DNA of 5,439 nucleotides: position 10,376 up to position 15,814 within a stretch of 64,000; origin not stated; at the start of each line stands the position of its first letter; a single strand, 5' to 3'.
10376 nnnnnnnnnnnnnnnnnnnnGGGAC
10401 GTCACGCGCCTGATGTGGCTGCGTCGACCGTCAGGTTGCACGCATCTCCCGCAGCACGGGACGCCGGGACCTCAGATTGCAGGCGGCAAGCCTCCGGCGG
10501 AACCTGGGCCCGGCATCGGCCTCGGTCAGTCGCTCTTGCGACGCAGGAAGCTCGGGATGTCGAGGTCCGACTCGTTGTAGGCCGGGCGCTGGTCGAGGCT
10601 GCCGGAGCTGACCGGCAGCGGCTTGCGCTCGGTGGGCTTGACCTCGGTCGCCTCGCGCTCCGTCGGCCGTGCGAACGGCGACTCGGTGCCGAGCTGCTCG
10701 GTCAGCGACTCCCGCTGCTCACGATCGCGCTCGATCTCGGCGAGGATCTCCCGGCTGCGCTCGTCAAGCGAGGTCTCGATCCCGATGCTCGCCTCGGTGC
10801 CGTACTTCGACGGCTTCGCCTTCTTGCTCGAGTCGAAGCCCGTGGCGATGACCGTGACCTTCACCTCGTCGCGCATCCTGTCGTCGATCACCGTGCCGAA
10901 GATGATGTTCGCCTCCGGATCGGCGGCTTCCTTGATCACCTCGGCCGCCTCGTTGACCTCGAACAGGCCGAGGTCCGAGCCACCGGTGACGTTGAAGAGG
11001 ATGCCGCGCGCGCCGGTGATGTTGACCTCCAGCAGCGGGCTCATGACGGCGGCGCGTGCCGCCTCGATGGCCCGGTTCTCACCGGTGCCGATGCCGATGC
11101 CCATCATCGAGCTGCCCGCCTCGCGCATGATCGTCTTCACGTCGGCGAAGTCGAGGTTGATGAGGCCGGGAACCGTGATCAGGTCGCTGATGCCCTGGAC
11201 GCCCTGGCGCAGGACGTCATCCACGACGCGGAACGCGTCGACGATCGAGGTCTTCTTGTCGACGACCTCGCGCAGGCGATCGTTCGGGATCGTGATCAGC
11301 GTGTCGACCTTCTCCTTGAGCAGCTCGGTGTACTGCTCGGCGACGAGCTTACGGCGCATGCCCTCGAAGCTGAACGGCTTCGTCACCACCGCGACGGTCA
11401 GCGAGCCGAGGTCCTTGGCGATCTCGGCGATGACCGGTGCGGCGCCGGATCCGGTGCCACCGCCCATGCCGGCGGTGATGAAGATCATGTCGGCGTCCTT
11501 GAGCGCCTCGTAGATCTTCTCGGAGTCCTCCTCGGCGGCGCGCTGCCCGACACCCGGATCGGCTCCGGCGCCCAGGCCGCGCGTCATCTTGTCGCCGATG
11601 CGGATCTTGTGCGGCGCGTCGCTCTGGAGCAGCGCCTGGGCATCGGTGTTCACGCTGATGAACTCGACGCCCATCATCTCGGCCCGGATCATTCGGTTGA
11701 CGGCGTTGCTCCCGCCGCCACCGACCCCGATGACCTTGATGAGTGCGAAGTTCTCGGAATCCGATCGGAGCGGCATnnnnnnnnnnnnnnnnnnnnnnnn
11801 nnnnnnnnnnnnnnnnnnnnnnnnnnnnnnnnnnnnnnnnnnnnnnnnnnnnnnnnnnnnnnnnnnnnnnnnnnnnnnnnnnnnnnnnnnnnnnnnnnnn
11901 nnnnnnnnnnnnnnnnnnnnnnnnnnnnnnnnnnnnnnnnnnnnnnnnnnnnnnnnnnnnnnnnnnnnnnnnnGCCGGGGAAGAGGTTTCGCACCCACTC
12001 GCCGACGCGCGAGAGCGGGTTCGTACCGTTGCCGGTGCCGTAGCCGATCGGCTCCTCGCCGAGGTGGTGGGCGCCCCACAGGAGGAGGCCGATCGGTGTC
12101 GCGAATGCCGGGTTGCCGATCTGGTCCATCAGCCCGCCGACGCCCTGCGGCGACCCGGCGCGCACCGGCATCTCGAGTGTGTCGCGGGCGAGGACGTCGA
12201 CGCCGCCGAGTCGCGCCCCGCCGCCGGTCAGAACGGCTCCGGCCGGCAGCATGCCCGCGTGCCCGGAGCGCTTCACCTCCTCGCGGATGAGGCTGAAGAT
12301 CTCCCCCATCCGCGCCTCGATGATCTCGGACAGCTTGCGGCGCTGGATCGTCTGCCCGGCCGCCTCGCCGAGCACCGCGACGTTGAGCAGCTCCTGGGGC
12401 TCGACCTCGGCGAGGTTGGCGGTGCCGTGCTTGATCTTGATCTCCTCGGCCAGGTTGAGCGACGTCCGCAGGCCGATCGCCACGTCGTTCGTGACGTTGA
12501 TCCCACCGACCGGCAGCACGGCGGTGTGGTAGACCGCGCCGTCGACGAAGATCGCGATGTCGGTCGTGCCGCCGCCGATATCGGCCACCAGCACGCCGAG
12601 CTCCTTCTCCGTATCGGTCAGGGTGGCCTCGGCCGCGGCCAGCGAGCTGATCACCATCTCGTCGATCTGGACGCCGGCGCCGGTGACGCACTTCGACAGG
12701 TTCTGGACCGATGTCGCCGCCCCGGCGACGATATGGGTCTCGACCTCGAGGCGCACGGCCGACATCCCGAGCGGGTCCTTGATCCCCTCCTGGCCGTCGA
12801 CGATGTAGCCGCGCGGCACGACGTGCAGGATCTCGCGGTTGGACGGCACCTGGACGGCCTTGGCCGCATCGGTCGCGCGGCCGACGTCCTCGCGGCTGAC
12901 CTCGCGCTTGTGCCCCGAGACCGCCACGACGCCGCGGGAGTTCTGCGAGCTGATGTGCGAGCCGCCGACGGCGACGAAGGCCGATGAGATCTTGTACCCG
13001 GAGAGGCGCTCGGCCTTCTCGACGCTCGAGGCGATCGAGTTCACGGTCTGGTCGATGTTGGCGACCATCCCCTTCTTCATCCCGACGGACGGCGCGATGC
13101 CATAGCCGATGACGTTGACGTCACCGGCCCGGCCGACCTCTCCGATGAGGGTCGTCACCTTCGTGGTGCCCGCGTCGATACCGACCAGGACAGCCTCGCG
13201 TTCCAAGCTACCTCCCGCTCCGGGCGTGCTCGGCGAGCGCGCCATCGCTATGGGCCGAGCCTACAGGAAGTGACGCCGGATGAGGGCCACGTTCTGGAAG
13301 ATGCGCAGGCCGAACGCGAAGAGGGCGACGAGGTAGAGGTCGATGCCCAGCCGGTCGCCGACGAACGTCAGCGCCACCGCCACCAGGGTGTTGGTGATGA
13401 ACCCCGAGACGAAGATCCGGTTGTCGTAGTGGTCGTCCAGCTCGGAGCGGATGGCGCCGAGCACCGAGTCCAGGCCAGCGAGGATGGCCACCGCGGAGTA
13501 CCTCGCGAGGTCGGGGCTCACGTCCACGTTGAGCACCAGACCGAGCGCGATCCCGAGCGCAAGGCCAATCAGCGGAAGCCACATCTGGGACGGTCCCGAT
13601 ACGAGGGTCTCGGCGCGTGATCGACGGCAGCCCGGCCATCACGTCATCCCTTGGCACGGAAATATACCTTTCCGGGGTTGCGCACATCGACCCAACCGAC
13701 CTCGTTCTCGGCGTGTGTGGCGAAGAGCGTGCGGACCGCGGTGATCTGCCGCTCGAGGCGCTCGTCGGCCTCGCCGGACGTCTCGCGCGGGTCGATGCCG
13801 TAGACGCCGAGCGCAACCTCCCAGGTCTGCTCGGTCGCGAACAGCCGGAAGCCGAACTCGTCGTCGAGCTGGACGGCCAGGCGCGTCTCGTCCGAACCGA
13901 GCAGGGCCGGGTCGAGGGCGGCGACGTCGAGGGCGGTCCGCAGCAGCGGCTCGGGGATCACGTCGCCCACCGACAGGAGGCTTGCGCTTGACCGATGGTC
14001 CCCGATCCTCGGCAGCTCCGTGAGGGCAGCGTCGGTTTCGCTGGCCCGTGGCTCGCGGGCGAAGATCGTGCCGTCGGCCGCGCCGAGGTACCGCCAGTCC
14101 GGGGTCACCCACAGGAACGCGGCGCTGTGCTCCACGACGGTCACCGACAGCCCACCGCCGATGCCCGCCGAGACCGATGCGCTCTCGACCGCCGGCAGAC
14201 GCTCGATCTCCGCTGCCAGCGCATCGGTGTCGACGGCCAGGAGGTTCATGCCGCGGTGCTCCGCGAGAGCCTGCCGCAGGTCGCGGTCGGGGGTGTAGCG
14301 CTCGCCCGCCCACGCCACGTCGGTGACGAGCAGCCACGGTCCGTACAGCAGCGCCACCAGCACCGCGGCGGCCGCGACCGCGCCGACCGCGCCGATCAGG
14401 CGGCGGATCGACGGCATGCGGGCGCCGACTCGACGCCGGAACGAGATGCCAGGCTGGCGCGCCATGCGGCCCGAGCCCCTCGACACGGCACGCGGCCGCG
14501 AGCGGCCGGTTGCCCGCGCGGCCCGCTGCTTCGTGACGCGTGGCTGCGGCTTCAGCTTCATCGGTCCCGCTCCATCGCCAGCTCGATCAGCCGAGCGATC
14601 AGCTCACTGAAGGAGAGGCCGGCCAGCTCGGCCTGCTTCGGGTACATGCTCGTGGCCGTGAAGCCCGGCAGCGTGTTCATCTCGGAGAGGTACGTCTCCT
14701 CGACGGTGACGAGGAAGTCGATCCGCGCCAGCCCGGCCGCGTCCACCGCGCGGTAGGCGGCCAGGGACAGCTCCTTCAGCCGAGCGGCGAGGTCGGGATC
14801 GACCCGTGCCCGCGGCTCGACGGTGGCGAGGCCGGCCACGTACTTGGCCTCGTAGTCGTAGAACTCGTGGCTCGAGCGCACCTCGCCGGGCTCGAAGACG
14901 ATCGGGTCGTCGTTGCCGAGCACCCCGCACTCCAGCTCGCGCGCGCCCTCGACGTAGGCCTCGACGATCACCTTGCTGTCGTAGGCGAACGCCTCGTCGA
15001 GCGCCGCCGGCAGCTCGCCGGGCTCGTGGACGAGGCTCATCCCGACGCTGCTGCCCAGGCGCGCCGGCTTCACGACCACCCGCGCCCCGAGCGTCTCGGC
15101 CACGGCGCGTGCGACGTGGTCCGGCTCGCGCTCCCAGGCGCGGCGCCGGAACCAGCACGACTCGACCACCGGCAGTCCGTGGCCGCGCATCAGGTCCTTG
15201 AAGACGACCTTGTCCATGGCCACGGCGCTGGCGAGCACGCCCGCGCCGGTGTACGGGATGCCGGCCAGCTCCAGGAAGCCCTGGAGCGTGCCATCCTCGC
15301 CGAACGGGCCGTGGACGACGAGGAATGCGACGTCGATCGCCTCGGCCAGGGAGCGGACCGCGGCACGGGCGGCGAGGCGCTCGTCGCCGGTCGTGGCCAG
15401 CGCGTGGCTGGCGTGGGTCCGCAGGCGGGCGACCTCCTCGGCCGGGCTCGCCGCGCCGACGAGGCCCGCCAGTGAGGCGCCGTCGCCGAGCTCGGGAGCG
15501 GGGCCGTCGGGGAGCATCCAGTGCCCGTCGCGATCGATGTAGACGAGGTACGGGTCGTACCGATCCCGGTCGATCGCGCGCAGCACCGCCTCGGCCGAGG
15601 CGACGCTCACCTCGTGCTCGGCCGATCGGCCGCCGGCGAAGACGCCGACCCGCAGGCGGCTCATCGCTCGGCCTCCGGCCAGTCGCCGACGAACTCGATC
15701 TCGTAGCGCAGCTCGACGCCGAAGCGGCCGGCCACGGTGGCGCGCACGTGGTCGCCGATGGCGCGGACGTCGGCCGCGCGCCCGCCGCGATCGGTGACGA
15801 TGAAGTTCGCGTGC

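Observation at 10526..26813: dcw cluster composition: FtsA + Sbp(DUF1290) present, murE/murC/sepF absent, in a ~70% GC genome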

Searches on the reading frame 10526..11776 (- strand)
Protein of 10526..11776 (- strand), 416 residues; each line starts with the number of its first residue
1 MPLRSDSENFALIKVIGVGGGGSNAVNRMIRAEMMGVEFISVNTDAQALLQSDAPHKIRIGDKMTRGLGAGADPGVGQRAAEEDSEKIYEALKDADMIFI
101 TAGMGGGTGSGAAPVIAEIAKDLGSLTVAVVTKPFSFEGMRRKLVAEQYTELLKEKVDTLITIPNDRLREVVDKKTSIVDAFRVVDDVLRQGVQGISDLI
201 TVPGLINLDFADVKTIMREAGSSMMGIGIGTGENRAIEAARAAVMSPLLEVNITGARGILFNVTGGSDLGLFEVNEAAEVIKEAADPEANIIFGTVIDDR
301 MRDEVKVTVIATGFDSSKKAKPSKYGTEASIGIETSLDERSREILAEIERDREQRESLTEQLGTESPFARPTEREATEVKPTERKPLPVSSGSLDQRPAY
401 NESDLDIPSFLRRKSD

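Call 9: search_protein_families(library=ncbifam, proteins=[window:10529-11776:-])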
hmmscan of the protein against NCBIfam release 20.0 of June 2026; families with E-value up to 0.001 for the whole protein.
window:10529-11776:- (416 aa): 1 family
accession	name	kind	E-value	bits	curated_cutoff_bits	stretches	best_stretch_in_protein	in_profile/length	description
TIGR00065.1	ftsZ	equivalog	2.5e-128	428.3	295.2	1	7-326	14-336/353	cell division protein FtsZ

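Call 14: find_encoding_contigs(protein=window:10526-11776:-, flank=2000, max_places=4)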
Protein window:10526-11776:- (416 aa): no gene with exactly this product is on record in the collection.

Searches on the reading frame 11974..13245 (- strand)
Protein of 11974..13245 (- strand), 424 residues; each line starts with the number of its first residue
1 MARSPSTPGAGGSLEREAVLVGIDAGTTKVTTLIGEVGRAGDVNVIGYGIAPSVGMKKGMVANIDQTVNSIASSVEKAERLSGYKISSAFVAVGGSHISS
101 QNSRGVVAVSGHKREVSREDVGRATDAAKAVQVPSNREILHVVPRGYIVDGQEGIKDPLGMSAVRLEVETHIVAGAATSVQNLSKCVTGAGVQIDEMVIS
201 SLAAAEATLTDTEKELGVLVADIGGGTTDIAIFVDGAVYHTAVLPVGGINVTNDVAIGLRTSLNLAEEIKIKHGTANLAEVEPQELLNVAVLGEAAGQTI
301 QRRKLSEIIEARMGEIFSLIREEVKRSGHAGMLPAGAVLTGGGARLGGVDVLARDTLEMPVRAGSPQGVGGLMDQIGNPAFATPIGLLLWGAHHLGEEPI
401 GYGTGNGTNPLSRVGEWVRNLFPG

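Call 9: search_protein_families(library=ncbifam, proteins=[window:11974-13245:-])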
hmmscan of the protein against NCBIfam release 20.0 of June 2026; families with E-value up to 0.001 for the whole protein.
window:11974-13245:- (424 aa): 16 families
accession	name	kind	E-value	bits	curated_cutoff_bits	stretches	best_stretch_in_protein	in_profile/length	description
TIGR01174.1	ftsA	equivalog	4.4e-126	420.9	175.85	1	20-389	2-370/371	cell division protein FtsA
NF007009.0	PRK09472.1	equivalog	1e-96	324.6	409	1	17-394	7-389/420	cell division protein FtsA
NF045709.1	Amuc_1101_fam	equivalog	1.2e-14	54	650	1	165-362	126-313/608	Amuc_1101 family PilM-like pilus complex protein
TIGR00904.1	mreB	subfamily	4.6e-12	45.6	365.75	1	183-363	117-310/334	MreB/Mrl family cell shape determining protein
NF010539.0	PRK13927.1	subfamily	2.2e-11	43.3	293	1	187-362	122-309/339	rod shape-determining protein MreB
NF010540.1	PRK13929.1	exception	2.1e-09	36.9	515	1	176-363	108-308/334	rod-share determining protein MreBH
TIGR02529.1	EutJ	subfamily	1.5e-08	34.5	152.1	1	179-273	76-165/239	ethanolamine utilization protein EutJ family protein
NF011660.0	PRK15080.1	equivalog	2.1e-08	33.7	182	1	182-281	112-208/277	ethanolamine utilization protein EutJ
TIGR01175.1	pilM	subfamily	1.3e-07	30.9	133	1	167-387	132-343/348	type IV pilus assembly protein PilM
NF007992.0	PRK10719.1-3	equivalog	3e-06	26.3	598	1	187-252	118-181/478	ethanolamine ammonia-lyase reactivating factor EutA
NF007993.0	PRK10719.1-4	equivalog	1.9e-05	23.8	769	1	181-254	112-184/467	ethanolamine ammonia-lyase reactivating factor EutA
NF008673.0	PRK11678.1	equivalog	4.3e-05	22.5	331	0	206-238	202-231/450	molecular chaperone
NF007994.0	PRK10719.1-5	equivalog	7.1e-05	21.9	952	1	154-254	79-183/473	ethanolamine ammonia-lyase reactivating factor EutA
NF007991.0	PRK10719.1-1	equivalog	0.0001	21.2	799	1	184-254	115-184/467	ethanolamine ammonia-lyase reactivating factor EutA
TIGR03706.1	exo_poly_only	exception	0.00019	20.8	307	1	210-253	120-162/300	exopolyphosphatase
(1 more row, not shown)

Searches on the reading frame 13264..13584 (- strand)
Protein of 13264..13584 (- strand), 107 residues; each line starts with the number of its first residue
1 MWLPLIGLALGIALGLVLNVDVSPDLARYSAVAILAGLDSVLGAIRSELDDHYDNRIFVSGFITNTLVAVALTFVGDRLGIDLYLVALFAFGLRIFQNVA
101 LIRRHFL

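Call 9: search_protein_families(library=ncbifam, proteins=[window:13264-13584:-])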
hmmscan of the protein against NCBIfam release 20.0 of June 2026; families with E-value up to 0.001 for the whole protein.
window:13264-13584:- (107 aa): 0 families

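Call 12: search_protein_families(library=pfam, proteins=[window:13264-13584:-], max_evalue=0.01)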
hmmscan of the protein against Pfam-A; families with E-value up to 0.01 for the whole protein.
window:13264-13584:- (107 aa): 1 family
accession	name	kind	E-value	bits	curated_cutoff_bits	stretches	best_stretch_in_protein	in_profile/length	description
PF06947.17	DUF1290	-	2.4e-35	121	24.4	1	24-107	3-86/86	Protein of unknown function (DUF1290)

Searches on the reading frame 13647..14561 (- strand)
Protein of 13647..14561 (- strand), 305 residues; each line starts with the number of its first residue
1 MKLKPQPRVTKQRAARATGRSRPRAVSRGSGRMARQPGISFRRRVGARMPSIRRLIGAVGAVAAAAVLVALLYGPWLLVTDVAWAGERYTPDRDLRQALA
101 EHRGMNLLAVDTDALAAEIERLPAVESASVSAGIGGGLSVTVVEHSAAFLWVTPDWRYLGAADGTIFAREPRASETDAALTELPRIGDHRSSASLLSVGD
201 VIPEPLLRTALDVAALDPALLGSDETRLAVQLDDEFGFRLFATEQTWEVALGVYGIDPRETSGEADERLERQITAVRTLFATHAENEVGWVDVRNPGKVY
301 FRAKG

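Call 9: search_protein_families(library=ncbifam, proteins=[window:13647-14561:-])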
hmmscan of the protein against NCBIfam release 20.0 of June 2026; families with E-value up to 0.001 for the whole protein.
window:13647-14561:- (305 aa): 1 family
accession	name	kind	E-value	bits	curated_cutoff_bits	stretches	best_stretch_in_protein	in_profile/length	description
NF004039.0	PRK05529.1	equivalog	2.2e-06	27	353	1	46-146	26-130/255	cell division protein FtsQ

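Call 12: search_protein_families(library=pfam, proteins=[window:13647-14561:-], max_evalue=0.01)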
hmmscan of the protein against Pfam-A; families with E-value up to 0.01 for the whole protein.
window:13647-14561:- (305 aa): 2 families
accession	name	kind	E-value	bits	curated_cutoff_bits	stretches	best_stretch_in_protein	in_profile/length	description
PF08478.15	POTRA_1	-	9.2e-09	35.9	23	1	85-145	9-69/69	POTRA domain, FtsQ-type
PF13491.11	FtsK_4TM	-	0.0015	18.6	23.1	1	45-139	36-127/171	4TM region of DNA translocase FtsK/SpoIIIE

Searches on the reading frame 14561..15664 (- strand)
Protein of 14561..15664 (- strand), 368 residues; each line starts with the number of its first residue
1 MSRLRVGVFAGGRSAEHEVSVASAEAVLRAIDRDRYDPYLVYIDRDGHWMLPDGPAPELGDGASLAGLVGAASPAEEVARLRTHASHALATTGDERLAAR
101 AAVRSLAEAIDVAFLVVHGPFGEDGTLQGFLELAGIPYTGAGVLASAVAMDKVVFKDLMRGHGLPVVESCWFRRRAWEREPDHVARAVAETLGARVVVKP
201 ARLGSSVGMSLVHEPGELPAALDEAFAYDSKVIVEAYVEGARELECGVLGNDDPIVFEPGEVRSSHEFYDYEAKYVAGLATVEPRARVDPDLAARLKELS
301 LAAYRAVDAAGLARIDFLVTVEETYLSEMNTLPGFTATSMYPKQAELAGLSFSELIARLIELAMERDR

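Call 9: search_protein_families(library=ncbifam, proteins=[window:14561-15664:-])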
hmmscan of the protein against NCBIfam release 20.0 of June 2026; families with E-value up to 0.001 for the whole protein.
window:14561-15664:- (368 aa): 47 families (the best 25 are shown)
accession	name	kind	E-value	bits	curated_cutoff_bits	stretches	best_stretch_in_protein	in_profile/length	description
NF002528.0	PRK01966.1-4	subfamily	6e-116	387.2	262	1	1-366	2-361/366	D-alanine--D-alanine ligase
NF002526.0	PRK01966.1-2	equivalog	1.7e-99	333.1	449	1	2-367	2-351/362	D-alanine--D-alanine ligase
TIGR01205.1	D_ala_D_alaTIGR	subfamily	6.8e-99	330.8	245.65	1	5-363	1-317/318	D-alanine--D-alanine ligase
NF002525.0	PRK01966.1-1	equivalog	5.9e-94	315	457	1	1-367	1-354/364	D-alanine--D-alanine ligase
NF002378.0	PRK01372.1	subfamily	1.1e-83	280.4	243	2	101-365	49-303/305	D-alanine--D-alanine ligase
NF000091.3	D_ala_D_ser_VanG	exception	5.1e-78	262.3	495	1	5-364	2-344/344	D-alanine--D-serine ligase VanG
NF002529.0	PRK01966.1-5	equivalog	2e-76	257.2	472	2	106-365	82-338/348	D-alanine--D-alanine ligase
NF002527.0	PRK01966.1-3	equivalog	2.5e-72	243.9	310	2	109-364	76-329/332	D-alanine--D-alanine ligase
NF000207.3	D_ala_D_ser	equivalog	1.3e-64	218.5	520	2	110-365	90-341/342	D-alanine--D-serine ligase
NF000206.1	D_ala_D_lac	equivalog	2.7e-63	214.1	550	1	1-364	1-341/342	D-alanine--(R)-lactate ligase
NF011168.0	PRK14570.1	equivalog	4e-63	214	505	1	109-365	87-348/364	D-alanyl-alanine synthetase A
NF011170.0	PRK14572.1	equivalog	8.5e-63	212.6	489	2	109-366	88-348/351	D-alanyl-alanine synthetase A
NF011171.0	PRK14573.1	equivalog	8.9e-63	212.4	1015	2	92-364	511-787/809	bifunctional UDP-N-acetylmuramate--L-alanine ligase/D-alanine--D-alanine ligase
NF000129.1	D_ala_D_lac_Sc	exception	2e-56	191.7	650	1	1-364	1-341/346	D-alanine--(R)-lactate ligase VanA-Sc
NF012215.1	D_ala_D_lac_VanD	exception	1.4e-55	189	700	1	1-366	1-343/343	D-alanine--(R)-lactate ligase VanD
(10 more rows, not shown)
